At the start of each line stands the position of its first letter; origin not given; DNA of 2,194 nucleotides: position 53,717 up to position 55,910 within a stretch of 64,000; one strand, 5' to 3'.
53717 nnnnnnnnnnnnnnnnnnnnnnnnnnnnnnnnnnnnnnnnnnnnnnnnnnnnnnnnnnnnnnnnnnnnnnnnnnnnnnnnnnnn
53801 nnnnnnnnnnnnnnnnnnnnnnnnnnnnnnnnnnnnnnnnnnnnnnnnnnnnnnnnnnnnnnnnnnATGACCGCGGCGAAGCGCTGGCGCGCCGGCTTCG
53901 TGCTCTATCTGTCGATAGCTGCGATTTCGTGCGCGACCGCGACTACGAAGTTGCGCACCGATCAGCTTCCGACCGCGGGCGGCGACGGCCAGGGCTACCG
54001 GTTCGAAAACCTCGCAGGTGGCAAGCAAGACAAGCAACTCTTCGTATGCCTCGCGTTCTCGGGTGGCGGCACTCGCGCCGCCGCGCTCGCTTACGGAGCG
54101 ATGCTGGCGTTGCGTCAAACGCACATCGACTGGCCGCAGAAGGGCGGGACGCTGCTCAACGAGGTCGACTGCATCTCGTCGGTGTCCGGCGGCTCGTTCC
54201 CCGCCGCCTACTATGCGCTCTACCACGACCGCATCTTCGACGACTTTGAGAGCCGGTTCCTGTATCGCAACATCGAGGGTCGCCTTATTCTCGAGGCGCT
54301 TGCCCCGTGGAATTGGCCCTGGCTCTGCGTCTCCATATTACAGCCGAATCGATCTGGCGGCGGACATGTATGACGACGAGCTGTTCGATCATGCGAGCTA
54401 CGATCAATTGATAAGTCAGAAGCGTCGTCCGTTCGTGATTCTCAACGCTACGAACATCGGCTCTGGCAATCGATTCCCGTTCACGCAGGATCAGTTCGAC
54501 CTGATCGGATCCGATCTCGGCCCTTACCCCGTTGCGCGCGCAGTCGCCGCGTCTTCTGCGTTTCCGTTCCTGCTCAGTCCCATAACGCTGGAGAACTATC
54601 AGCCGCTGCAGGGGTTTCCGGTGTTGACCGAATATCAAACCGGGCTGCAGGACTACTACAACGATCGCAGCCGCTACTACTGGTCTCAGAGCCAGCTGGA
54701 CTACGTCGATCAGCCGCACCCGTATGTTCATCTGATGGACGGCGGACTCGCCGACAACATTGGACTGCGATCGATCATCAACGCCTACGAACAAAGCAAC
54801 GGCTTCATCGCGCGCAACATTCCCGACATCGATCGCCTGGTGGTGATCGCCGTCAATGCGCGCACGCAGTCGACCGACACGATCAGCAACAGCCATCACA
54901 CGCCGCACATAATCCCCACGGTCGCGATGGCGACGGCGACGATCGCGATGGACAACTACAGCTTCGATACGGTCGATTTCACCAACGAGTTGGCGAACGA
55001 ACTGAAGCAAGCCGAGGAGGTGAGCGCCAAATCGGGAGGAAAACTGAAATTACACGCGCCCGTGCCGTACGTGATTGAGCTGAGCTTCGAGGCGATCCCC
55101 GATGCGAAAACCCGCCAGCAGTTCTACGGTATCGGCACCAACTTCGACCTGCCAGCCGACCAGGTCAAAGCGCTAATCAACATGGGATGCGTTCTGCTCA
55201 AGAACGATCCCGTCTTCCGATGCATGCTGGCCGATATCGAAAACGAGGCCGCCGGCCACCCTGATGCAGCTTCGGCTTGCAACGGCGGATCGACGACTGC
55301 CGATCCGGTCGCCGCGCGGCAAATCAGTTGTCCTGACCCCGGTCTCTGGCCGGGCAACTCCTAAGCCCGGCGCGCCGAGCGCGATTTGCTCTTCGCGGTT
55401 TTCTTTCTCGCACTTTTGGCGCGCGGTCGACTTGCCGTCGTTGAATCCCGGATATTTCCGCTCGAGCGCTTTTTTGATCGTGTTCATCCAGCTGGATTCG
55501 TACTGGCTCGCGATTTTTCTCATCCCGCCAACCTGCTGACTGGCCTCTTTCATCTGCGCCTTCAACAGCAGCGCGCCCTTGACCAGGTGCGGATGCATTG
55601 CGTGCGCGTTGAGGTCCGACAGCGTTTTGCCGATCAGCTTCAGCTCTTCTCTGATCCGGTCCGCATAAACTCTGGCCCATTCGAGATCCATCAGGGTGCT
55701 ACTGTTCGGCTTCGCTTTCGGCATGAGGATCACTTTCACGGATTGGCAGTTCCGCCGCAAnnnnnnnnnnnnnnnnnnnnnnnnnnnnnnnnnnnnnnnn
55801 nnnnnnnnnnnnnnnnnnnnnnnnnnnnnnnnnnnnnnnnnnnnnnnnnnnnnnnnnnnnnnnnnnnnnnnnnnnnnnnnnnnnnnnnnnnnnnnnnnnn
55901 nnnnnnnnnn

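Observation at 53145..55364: Three-gene operon: tandem-repeat Cys protein, 74-aa protein, secreted patatin-like phospholipase (frameshifted)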

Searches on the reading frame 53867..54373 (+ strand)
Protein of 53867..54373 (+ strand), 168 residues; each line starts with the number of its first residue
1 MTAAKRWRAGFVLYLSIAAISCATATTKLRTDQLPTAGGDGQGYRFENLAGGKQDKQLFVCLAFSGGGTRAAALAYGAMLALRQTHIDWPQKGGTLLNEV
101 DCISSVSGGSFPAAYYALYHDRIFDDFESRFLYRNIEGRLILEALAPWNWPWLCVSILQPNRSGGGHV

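Call 3: search_protein_families(library=pfam, proteins=[window:53867-54373:+], max_evalue=0.1)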
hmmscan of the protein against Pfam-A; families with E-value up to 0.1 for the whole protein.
window:53867-54373:+ (168 aa): 2 families
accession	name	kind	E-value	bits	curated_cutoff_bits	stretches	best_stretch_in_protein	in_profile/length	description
PF01734.28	Patatin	-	5.1e-07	30.5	27.7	1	62-139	1-69/191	Patatin-like phospholipase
PF01735.24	PLA2_B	-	0.049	12.5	23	1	61-111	2-51/491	Lysophospholipase catalytic domain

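Call 4: search_protein_families(library=ncbifam, proteins=[window:53867-54373:+], max_evalue=0.1)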
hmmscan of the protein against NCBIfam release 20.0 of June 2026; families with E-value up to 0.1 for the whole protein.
window:53867-54373:+ (168 aa): 0 families

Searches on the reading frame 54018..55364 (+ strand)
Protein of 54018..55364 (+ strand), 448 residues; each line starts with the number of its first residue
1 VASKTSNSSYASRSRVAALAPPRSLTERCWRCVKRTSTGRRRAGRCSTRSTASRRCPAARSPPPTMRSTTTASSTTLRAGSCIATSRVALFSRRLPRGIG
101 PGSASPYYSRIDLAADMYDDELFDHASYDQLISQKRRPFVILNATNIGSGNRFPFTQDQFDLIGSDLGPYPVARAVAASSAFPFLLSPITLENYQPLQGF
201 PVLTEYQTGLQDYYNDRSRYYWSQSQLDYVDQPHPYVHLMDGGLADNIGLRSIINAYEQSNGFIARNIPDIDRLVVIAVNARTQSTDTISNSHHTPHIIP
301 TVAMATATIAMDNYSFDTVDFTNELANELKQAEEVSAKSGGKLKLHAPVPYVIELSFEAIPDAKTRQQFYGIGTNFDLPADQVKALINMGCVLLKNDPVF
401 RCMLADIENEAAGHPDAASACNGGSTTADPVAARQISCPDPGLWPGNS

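Call 3: search_protein_families(library=pfam, proteins=[window:54018-55364:+], max_evalue=0.1)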
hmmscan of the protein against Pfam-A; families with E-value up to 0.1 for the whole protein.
window:54018-55364:+ (448 aa): 1 family
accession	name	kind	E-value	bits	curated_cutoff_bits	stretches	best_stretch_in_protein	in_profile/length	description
PF01734.28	Patatin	-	2.4e-05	25.1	27.7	1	121-251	101-188/191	Patatin-like phospholipase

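Call 4: search_protein_families(library=ncbifam, proteins=[window:54018-55364:+], max_evalue=0.1)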
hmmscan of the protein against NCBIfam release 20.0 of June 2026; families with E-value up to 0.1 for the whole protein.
window:54018-55364:+ (448 aa): 1 family
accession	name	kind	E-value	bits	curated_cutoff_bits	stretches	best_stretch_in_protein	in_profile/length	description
NF006465.1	PRK08868.1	equivalog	0.0077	16.6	154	1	226-278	71-126/134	flagellar protein FlaG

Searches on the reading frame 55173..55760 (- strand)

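Call 3: search_protein_families(library=pfam, proteins=[window:55173-55760:-], max_evalue=0.1)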
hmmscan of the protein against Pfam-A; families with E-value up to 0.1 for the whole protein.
window:55173-55760:- (195 aa): 0 families

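Call 4: search_protein_families(library=ncbifam, proteins=[window:55173-55760:-], max_evalue=0.1)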
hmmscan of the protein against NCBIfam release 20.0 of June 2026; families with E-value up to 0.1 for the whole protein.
window:55173-55760:- (195 aa): 1 family
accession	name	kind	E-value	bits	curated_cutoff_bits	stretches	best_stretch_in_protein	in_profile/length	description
TIGR01379.1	thiL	equivalog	0.085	11.8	184.15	0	41-88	63-112/320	thiamine-phosphate kinase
